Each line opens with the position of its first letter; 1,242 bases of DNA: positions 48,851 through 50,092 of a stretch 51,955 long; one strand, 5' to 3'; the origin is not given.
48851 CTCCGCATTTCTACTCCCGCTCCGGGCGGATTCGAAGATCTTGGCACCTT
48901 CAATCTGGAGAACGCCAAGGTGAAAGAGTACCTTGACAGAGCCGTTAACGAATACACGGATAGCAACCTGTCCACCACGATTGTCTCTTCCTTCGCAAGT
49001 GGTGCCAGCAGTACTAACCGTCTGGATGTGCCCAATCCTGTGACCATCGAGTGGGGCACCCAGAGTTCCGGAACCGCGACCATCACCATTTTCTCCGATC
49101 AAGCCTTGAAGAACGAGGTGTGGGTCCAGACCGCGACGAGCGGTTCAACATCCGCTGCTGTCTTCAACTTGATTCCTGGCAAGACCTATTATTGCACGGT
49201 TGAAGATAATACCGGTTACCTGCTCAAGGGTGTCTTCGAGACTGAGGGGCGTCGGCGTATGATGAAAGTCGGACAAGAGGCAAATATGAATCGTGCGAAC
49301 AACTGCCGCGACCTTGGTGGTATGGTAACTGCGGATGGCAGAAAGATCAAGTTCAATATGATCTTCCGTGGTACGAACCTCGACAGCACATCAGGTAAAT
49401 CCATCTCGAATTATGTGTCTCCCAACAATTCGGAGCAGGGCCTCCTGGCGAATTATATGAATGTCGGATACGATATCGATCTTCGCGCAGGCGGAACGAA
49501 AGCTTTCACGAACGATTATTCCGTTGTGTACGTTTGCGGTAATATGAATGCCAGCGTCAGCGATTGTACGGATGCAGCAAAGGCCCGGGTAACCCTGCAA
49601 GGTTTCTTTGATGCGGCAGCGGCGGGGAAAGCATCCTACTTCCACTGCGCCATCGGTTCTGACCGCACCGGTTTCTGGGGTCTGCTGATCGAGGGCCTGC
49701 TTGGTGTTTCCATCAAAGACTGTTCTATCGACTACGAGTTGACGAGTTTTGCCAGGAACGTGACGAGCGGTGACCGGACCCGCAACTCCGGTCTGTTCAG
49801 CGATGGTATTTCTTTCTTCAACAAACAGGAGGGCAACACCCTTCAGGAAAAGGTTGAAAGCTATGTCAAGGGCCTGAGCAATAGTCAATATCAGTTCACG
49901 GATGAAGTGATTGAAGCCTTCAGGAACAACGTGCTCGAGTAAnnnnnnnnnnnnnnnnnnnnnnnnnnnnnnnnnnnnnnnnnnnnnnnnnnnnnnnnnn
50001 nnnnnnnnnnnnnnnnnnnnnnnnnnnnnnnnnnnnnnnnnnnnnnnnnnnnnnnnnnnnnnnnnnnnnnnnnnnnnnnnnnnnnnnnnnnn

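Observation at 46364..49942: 1192-aa lipoprotein fusing adhesin-like modules to a C-terminal CX5R phosphatase domain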

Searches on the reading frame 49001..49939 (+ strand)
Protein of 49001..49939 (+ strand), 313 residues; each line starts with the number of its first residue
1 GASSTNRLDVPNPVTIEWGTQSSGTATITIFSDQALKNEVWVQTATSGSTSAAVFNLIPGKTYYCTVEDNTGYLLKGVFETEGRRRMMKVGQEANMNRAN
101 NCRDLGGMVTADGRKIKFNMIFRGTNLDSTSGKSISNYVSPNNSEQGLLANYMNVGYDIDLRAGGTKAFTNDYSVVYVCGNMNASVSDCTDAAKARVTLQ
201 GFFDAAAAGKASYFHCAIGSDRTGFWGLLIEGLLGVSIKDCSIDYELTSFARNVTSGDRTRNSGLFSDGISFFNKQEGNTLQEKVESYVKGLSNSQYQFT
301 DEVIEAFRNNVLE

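Call 32: predict_structure(alignment_id=A1)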
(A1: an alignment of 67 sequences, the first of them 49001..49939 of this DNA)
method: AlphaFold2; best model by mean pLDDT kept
length: 313 residues; sequences in the alignment: 67
mean_pLDDT: 92.4   pTM: 0.91
mean pLDDT of the five models: 92.4, 92.4, 91.8, 90.6, 81.3
residues with pLDDT >= 90: 248; 70-90: 49; 50-70: 13; < 50: 3
segments of 3 or more residues with pLDDT < 50: 1-3
pLDDT, mean of each block of 10 residues (from residue 1): 58 92 97 97 97 94 97 97 86 83 92 96 93 93 95 97 92 94 96 98 99 92 95 97 82 70 90 97 98 98 99 98
secondary structure, 60 per line:
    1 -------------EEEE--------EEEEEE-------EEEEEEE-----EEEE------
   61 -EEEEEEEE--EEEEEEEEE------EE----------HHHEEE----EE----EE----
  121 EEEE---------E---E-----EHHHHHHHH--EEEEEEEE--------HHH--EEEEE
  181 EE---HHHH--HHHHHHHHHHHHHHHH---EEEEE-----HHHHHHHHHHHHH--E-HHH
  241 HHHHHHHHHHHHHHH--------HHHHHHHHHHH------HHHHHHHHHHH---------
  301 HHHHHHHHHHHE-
elements in order: E14-17 E26-31 E39-45 E51-54 E62-69 E72-80 E102-104 E121-124 H145-152 E155-162 E176-182 H186-189 H192-207 E211-215 H221-233 H238-255 H264-274 H281-291 H301-311

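Call 35: fold_search(model_id=the predicted structure, library=pdb)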
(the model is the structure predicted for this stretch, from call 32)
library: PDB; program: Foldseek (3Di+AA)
matches with E <= 10: 1608; with E <= 0.001: 10
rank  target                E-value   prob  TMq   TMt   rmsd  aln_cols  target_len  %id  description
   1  8dhj_B                4.0e-10  1.00  0.44  0.56   7.7       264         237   18  Crystal structure of Clostridioides difficile Protein Tyrosine Phosphatase at pH 7.5 (released 2023-07-05)
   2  8dhj_A                8.3e-10  1.00  0.43  0.55   7.8       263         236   18  Crystal structure of Clostridioides difficile Protein Tyrosine Phosphatase at pH 7.5 (released 2023-07-05)
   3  8dhi_A                1.1e-09  1.00  0.43  0.55   7.6       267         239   19  Crystal Structure of Clostridioides difficile Protein Tyrosine Phosphatase at pH 8.5 (released 2023-07-05)
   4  8dhi_B                1.4e-09  1.00  0.41  0.53  11.1       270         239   19  Crystal Structure of Clostridioides difficile Protein Tyrosine Phosphatase at pH 8.5 (released 2023-07-05)
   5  2oz5_A                5.0e-07  1.00  0.41  0.48   8.8       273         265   12  Crystal structure of Mycobacterium tuberculosis protein tyrosine phosphatase PtpB in complex with the specific inhibit (released 2007-05-01)
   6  1ywf                  2.1e-06  1.00  0.42  0.54   7.2       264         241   15  Crystal Structure of Mycobacterium Tuberculosis Protein Tyrosine Phosphatase PtpB (released 2005-11-22)
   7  2oz5_B                2.0e-05  1.00  0.40  0.47   7.0       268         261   13  Crystal structure of Mycobacterium tuberculosis protein tyrosine phosphatase PtpB in complex with the specific inhibit (released 2007-05-01)
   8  1zzw_A                6.0e-04  1.00  0.34  0.64   4.4       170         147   14  Crystal Structure of catalytic domain of Human MAP Kinase Phosphatase 5 (released 2006-07-04)
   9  2oud                  6.0e-04  1.00  0.32  0.51   8.2       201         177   11  Crystal structure of the catalytic domain of human MKP5 (released 2007-08-07)
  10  7u4o_B                9.2e-04  1.00  0.33  0.62   4.1       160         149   14  Structure of MAP kinase phosphatase 5 in complex with 3,3-dimethyl-1-((9-propyl-5,6-dihydrothieno[3,4-h]quinazolin-2-y (released 2022-10-05)
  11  4r0t_A                1.0e-03  1.00  0.32  0.57   6.3       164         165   13  Crystal structure of P. aeruginosa TpbA (C132S) in complex with pTyr (released 2015-05-06)
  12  4r0s_A                1.0e-03  1.00  0.32  0.58   6.5       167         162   14  Crystal structure of P. aeruginosa TpbA (released 2015-05-06)
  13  7y4b_A                1.1e-03  1.00  0.32  0.58   5.6       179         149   14  Crystal structure of DUSP10 mutant_D59A (released 2023-06-21)
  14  6mc1_A                1.2e-03  1.00  0.32  0.61   4.2       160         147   14  Structure of MAP kinase phosphatase 5 in complex with 3,3-dimethyl-1-((9-(methylthio)-5,6-dihydrothieno[3,4-h]quinazol (released 2020-08-19)
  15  7y4c_A                1.3e-03  1.00  0.32  0.59   5.9       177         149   12  Crystal structure of DUSP10 (released 2023-06-21)
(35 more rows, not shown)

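Call 44: search_solved_structures(query=A1, max_evalue=1, show_alignments=4)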
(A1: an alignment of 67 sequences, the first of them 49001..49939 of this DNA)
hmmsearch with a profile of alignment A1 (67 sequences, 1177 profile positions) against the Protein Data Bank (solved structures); distinct sequences matched with E-value up to 1: 8.
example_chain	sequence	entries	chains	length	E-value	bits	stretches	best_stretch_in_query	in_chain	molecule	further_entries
8dhi_A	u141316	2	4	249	9.2e-13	50.3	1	967-1175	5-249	TYR_PHOSPHATASE_2 domain-containing protein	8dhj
2zqk_A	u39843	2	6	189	4.3e-05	24.9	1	527-581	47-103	Intimin | Intimin adherence protein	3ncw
3ncx_A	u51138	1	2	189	7.1e-05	24.2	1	527-585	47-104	Intimin adherence protein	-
2zwk_A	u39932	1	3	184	0.00011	23.5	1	527-585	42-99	Intimin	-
9cuy_c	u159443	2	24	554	0.00092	20.5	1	526-579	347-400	Short tail fiber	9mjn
6n1a_A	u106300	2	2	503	0.0037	18.5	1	596-801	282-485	Carbohydrate-binding protein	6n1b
7quz_AAA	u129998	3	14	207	0.023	15.8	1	524-577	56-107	Beta-1,3-glucanase bglH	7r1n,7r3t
1ywf_A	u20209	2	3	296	0.06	14.5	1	1032-1091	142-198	PHOSPHOTYROSINE PROTEIN PHOSPHATASE PTPB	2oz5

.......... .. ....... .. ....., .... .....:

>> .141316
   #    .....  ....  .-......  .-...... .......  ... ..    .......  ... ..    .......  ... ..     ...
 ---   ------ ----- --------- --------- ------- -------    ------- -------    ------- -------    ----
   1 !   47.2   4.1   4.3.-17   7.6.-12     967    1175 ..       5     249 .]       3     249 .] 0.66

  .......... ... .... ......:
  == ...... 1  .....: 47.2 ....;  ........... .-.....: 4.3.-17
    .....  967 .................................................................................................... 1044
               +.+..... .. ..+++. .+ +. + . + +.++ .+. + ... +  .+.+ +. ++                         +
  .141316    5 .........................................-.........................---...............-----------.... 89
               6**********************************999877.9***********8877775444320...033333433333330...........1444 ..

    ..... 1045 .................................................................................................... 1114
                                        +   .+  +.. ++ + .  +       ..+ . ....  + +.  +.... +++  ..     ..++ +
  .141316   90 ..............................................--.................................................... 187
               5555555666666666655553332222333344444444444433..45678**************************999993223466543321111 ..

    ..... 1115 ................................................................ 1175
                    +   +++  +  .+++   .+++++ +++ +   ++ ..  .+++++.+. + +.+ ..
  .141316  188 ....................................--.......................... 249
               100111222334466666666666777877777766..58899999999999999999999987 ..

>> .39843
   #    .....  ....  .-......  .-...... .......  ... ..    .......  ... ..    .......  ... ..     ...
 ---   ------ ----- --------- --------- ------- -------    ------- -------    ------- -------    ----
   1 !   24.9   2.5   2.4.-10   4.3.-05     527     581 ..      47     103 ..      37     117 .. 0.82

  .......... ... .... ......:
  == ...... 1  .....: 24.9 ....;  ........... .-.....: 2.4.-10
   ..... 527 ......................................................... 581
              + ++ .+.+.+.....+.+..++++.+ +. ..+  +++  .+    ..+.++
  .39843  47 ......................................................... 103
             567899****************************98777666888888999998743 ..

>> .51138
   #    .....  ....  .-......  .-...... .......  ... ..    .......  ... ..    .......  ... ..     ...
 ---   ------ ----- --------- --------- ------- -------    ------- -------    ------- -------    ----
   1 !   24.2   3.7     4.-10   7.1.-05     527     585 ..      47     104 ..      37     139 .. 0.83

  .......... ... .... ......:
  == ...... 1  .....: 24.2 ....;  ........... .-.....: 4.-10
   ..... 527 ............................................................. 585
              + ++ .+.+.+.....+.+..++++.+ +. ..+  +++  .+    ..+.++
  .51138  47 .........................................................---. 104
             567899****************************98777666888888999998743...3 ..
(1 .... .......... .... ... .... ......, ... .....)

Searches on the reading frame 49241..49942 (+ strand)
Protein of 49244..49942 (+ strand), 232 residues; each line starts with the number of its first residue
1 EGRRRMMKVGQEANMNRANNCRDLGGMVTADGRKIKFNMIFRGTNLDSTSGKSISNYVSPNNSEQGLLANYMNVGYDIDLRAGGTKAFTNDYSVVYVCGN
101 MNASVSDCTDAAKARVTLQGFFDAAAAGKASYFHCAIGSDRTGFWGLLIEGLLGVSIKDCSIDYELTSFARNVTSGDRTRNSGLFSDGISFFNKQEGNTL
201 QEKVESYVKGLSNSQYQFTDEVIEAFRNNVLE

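Call 11: search_solved_structures(query=window:49244-49942:+, max_evalue=10, show_alignments=4)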
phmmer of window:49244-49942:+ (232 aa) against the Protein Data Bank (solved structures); distinct sequences matched with E-value up to 10: 3.
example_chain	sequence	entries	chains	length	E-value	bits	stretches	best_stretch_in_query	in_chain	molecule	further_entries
8dhi_A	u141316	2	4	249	5.1e-05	26.1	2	19-54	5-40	TYR_PHOSPHATASE_2 domain-containing protein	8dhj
4gnr_A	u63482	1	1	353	0.22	14.3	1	27-120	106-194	ABC transporter substrate-binding protein-branched chain amino acid transport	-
2vp7_A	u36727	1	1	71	1.3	11.7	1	94-146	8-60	PYGOPUS HOMOLOG 1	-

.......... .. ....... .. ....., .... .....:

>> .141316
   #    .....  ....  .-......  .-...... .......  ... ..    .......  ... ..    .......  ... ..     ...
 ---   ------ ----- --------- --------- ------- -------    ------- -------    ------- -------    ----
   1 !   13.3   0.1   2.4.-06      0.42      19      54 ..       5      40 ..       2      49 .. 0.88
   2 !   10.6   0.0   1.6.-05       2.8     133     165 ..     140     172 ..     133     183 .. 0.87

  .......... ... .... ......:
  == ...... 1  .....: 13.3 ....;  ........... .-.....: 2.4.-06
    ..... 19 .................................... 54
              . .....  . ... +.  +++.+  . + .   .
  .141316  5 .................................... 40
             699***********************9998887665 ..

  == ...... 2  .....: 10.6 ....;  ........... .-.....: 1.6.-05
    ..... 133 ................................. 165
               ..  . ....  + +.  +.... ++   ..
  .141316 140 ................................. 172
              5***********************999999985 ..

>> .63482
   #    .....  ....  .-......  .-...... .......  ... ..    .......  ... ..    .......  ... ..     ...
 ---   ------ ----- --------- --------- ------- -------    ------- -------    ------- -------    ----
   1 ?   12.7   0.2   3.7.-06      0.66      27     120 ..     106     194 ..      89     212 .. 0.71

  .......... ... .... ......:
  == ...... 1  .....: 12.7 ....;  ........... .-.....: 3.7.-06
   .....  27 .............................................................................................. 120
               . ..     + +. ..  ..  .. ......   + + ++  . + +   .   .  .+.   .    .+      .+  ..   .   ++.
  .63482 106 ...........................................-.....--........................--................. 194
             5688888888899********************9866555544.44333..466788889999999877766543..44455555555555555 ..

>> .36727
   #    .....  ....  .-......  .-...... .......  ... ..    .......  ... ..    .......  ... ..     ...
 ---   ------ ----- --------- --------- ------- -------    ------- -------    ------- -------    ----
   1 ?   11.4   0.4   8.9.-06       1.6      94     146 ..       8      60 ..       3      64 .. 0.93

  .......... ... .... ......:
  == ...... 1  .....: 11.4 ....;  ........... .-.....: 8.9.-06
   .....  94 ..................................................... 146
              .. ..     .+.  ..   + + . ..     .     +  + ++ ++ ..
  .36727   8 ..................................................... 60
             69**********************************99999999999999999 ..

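Call 53: find_homologous_proteins(query=window:49241-49939:+, max_evalue=0.001)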
Query window:49241-49939:+ (233 aa): 40 proteins with E <= 0.001 among 361 candidates.
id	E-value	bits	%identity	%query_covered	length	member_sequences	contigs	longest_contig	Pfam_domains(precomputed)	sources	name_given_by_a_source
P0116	9.3e-133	459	95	94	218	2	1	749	PF13350.12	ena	-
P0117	1.6e-60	222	51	100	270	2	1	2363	PF13350.12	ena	-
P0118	2.1e-50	189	61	62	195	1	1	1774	PF13350.12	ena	-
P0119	6.7e-49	184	72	53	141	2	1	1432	PF13350.12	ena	-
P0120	3.3e-48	182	57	71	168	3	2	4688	PF13350.12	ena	-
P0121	8.1e-47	178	42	100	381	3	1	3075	PF13350.12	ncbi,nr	ncbi:MAG: tyrosine-protein phosphatase [Bacteroidaceae bacterium]|nr:tyrosine-protein phosphatase [B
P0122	2.1e-46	176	41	100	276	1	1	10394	PF13350.12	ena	-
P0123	2.3e-40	156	43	97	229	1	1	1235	PF13350.12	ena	-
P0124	2.3e-38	150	44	97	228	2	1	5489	PF13350.12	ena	-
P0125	7.8e-38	148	43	90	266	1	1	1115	PF13350.12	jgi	jgi:hypothetical protein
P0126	9.5e-38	148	40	99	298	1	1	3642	PF13350.12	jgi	jgi:hypothetical protein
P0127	3.6e-37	146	41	100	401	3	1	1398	PF13350.12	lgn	-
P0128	5.4e-36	142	37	100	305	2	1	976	PF13350.12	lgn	-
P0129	1.3e-35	141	42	90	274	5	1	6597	PF13350.12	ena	-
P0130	5.4e-35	139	38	98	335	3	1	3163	PF13350.12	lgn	-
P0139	7.3e-30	122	38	100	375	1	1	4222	PF13350.12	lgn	-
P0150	1.1e-17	82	32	89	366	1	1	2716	PF13350.12,PF22785.2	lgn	-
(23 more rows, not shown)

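Call 86: find_encoding_contigs(protein=P0139, flank=5000, max_places=3)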
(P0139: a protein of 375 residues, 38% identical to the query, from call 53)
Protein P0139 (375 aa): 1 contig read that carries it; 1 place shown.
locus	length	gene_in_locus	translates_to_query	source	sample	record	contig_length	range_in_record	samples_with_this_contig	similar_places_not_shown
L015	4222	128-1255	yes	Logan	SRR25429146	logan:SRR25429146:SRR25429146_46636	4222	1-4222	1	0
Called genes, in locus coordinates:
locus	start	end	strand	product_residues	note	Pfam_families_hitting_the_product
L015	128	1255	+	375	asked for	PF13350:Y_phosphatase3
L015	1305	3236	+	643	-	PF00890:FAD_binding_2 (weak), PF01134:GIDA (faint), PF12831:FAD_oxidored, PF13450:NAD_binding_8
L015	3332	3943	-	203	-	PF02592:Vut_1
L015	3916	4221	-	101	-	?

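Call 87: find_encoding_contigs(protein=P0150, flank=5000, max_places=3)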
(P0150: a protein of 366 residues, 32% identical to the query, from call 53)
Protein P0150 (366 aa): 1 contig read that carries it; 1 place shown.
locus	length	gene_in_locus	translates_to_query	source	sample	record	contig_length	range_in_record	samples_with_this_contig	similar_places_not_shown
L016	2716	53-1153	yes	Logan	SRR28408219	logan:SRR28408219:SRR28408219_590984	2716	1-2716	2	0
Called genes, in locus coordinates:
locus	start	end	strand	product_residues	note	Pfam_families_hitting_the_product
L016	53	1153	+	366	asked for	PF13350:Y_phosphatase3, PF22785:Tc-R-P (weak)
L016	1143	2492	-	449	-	-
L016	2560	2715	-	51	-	?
